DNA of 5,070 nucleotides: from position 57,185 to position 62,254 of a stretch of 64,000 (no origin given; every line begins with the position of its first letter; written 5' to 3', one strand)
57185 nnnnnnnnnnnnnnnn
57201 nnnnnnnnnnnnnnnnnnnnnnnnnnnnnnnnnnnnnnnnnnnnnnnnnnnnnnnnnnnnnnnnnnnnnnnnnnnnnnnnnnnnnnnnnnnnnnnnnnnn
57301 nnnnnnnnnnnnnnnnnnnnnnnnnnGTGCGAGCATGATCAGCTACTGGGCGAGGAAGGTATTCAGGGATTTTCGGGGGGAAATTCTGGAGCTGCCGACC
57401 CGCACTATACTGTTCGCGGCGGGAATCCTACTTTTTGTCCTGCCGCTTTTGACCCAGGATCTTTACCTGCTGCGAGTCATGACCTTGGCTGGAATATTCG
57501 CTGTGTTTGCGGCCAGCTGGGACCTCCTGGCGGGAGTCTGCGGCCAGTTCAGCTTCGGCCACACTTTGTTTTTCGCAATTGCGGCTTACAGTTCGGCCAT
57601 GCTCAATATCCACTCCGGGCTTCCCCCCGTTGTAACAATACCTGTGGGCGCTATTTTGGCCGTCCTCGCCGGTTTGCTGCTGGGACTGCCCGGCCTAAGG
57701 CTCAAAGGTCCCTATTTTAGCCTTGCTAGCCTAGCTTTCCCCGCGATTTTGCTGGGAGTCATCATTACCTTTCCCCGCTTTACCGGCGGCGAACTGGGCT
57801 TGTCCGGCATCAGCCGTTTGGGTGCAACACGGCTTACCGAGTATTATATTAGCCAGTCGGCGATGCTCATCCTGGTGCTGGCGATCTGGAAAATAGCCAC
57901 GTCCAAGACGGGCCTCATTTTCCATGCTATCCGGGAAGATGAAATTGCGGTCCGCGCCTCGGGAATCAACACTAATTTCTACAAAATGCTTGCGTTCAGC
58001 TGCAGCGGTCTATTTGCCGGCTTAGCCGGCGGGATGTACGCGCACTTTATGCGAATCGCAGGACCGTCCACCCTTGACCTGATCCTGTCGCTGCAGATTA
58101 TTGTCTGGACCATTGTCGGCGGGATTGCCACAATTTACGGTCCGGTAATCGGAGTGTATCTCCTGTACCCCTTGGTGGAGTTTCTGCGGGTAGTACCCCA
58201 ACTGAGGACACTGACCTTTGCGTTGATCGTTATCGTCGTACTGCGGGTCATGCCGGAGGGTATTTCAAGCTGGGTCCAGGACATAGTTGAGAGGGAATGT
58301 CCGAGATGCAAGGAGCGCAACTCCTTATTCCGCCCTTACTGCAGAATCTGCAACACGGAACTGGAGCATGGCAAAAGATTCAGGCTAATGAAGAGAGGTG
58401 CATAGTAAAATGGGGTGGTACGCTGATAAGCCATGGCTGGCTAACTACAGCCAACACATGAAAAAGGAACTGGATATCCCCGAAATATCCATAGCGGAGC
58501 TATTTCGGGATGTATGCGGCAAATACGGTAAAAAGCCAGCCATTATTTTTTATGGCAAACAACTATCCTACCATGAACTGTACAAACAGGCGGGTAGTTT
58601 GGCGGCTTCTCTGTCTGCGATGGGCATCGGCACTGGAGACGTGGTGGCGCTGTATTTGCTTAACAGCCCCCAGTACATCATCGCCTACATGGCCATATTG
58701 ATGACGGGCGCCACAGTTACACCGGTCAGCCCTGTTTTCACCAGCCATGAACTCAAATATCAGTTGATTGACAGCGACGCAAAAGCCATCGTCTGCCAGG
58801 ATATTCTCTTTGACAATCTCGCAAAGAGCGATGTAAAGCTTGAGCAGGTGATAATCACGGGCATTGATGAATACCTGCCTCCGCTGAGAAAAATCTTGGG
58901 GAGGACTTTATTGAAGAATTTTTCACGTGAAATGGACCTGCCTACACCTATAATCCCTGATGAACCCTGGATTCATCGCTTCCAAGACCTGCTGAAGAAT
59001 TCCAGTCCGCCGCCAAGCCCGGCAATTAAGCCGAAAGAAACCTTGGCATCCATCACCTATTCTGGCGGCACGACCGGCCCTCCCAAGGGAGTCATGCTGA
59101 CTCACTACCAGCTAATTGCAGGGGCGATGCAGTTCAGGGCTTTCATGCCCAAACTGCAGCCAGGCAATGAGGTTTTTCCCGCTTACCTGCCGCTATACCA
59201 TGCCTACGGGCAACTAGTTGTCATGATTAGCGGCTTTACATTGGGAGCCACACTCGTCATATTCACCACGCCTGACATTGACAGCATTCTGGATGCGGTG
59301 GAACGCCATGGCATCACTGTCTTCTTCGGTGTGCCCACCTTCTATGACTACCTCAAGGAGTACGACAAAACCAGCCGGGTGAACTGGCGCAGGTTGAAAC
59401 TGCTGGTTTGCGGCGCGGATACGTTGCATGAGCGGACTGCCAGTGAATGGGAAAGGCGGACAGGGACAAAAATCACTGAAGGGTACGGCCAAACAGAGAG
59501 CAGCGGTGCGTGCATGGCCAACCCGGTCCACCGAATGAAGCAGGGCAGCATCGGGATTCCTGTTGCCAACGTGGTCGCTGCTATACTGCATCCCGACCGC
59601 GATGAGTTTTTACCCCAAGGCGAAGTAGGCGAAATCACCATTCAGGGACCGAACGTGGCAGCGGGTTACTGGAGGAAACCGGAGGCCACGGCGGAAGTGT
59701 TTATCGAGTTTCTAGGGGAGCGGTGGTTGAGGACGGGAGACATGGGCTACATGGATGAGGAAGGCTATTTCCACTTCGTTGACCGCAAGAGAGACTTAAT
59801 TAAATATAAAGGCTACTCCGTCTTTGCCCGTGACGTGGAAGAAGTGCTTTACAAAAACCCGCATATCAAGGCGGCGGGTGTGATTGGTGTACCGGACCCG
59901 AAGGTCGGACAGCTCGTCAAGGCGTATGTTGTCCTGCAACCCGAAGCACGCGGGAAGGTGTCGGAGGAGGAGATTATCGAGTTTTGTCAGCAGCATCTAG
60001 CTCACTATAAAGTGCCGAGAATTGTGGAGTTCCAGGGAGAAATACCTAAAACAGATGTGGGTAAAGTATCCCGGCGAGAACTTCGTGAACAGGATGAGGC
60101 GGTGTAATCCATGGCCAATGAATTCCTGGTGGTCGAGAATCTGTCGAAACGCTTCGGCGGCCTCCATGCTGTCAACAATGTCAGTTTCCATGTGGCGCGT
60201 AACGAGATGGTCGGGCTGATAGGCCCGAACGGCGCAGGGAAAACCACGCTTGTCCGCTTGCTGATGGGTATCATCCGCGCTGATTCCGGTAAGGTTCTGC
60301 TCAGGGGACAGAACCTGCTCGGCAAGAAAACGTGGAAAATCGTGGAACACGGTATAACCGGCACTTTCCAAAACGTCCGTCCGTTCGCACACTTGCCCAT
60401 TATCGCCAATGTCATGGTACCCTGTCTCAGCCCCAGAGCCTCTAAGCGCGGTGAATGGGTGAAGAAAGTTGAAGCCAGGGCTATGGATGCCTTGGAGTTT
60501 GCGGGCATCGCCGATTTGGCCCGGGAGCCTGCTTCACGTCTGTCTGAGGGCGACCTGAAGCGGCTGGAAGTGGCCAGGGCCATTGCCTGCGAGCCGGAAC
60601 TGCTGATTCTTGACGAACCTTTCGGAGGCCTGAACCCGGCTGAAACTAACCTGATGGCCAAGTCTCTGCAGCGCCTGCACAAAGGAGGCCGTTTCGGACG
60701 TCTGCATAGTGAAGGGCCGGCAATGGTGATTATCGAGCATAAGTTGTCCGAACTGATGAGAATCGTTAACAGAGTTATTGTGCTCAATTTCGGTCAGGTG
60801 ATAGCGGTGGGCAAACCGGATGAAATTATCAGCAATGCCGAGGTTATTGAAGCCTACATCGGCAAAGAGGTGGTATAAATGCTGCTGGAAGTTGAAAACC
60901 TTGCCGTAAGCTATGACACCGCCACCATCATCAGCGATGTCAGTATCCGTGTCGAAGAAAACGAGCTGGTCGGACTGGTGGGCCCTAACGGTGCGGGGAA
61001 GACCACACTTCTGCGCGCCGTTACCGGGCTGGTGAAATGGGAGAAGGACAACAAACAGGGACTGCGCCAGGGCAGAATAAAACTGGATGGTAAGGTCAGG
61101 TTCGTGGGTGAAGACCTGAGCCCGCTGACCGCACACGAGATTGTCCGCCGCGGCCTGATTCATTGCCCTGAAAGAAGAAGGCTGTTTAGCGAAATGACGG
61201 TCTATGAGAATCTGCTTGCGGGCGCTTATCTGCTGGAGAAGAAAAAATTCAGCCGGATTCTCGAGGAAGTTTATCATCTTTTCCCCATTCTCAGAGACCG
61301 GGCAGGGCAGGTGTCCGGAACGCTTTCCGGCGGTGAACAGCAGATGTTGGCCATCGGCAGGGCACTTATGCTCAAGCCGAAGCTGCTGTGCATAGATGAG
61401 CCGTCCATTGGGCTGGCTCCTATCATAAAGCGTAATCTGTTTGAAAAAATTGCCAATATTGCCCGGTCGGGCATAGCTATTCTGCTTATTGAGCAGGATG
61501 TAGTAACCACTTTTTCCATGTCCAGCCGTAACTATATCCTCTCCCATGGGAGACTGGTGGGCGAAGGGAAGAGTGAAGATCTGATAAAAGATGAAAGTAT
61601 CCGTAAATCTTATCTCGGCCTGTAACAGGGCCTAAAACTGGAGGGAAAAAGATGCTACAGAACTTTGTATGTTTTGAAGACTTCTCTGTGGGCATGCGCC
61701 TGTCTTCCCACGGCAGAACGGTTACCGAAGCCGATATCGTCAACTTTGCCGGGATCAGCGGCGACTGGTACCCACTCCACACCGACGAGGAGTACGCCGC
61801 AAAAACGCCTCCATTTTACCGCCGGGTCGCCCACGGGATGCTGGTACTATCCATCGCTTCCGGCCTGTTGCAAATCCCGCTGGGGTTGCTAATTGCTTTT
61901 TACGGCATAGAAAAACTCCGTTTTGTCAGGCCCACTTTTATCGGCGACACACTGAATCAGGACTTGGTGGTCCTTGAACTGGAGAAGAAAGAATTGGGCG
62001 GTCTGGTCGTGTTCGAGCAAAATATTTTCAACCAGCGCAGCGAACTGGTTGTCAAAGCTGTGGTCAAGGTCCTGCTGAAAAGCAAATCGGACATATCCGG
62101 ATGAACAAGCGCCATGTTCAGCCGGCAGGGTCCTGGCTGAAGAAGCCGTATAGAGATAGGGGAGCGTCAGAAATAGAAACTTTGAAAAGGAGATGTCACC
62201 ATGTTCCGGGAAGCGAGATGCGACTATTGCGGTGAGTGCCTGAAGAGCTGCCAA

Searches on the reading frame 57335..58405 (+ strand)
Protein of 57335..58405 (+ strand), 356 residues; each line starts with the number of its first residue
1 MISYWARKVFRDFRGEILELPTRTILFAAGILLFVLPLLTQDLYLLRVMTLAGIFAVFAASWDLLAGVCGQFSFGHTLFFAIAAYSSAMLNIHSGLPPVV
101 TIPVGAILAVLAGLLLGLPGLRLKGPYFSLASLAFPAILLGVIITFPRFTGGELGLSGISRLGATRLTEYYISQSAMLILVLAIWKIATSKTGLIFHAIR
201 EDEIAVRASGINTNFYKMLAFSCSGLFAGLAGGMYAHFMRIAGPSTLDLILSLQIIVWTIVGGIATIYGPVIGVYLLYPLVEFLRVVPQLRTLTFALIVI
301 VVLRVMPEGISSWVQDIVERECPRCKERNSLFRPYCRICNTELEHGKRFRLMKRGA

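Call 7: search_protein_families(library=pfam, proteins=[window:57335-58405:+], max_evalue=0.000001)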
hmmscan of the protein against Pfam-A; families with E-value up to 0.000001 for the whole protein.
window:57335-58405:+ (356 aa): 1 family
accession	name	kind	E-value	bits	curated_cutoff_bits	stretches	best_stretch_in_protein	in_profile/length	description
PF02653.21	BPD_transp_2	-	2e-38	132.5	26.8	1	45-301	2-267/269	Branched-chain amino acid transport system / permease component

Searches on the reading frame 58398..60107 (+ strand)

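Call 7: search_protein_families(library=pfam, proteins=[window:58398-60107:+], max_evalue=0.000001)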
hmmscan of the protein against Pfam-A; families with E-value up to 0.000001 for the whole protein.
window:58398-60107:+ (569 aa): 2 families
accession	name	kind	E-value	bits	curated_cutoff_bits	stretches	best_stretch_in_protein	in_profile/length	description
PF00501.34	AMP-binding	-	2.3e-89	300.3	29.9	1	36-425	1-384/384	AMP-binding enzyme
PF13193.12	AMP-binding_C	-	1.2e-17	65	24.5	1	480-556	2-76/76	AMP-binding enzyme C-terminal domain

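Call 37: search_protein_families(library=ncbifam, proteins=[window:58398-60107:+], max_evalue=1e-50)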
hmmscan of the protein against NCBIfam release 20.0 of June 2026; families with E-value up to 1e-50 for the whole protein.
window:58398-60107:+ (569 aa): 43 families (the best 25 are shown)
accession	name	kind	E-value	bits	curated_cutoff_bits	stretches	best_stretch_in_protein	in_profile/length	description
NF006181.0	PRK08314.1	subfamily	3e-134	448.3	705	1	11-567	5-555/563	long-chain-fatty-acid--CoA ligase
NF004114.0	PRK05605.1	equivalog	5.4e-129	431.1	766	1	4-565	8-568/575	long-chain-fatty-acid--CoA ligase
NF004837.0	PRK06187.1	subfamily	8.4e-120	400.5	476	1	30-565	8-521/531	long-chain-fatty-acid--CoA ligase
NF005220.0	PRK06710.1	equivalog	1.8e-116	389.5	1116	1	10-566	4-553/563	long-chain-fatty-acid--CoA ligase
NF004229.0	PRK05677.1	subfamily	1.9e-114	383.2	879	1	13-566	6-555/563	long-chain-fatty-acid--CoA ligase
NF005463.0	PRK07059.1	subfamily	7.1e-112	374.6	869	1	10-565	2-555/557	long-chain-fatty-acid--CoA ligase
NF006523.0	PRK08974.1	equivalog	2.3e-109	366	884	1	10-567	2-554/561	long-chain-fatty-acid--CoA ligase FadD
NF006442.0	PRK08751.1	equivalog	2.1e-102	343.3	1023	1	10-566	4-558/560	long-chain fatty acid--CoA ligase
NF004822.0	PRK06178.1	equivalog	5.6e-100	335.6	782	1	24-566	31-567/571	acyl-CoA synthetase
NF006182.0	PRK08316.1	subfamily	1.6e-96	323.8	663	1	28-565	9-516/523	fatty acyl-CoA synthetase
NF005702.0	PRK07514.1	subfamily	2.9e-92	309.6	558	1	210-567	153-501/506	malonyl-CoA synthase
NF009139.0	PRK12492.1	equivalog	1.5e-91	307.6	1018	1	21-564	14-560/562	long-chain-fatty-acid--CoA ligase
TIGR03205.1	pimA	equivalog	1e-86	291.5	705.6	1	21-563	12-541/541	dicarboxylate--CoA ligase PimA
NF005714.0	PRK07529.1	subfamily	3e-83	280.2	632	1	54-566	62-576/640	acyl-CoA synthetase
NF005801.1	PRK07656.1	equivalog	6.4e-80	269.2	657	1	31-563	2-500/500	FadD3 family acyl-CoA ligase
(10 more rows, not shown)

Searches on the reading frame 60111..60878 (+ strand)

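Call 7: search_protein_families(library=pfam, proteins=[window:60111-60878:+], max_evalue=0.000001)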
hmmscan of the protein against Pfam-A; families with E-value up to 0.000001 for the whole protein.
window:60111-60878:+ (255 aa): 3 families
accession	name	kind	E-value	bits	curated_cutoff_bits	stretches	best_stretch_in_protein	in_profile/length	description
PF00005.33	ABC_tran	-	7.5e-30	104.7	25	1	21-171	1-136/137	ABC transporter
PF12399.14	BCA_ABC_TP_C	-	2.5e-08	33.8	25.5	1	229-254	1-26/27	Branched-chain amino acid ATP-binding cassette transporter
PF13304.12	AAA_21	-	4.1e-07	30.8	27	0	34-57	2-25/304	AAA domain, putative AbiEii toxin, Type IV TA system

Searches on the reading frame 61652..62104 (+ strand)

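Call 37: search_protein_families(library=ncbifam, proteins=[window:61652-62104:+], max_evalue=1e-50)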
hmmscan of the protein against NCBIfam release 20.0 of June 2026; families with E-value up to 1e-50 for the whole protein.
window:61652-62104:+ (150 aa): 0 families

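Call 40: search_protein_families(library=pfam, proteins=[window:61652-62104:+], max_evalue=0.0001)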
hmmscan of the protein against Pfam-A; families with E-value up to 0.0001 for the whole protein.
window:61652-62104:+ (150 aa): 2 families
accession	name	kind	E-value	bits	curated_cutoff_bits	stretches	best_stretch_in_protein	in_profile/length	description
PF01575.25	MaoC_dehydratas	-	1.3e-25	89.8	27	1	19-109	13-103/123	MaoC like domain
PF13452.11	FAS1_DH_region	-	1.9e-05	25.2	22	1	13-135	3-131/132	FAS1-like, dehydratase domain region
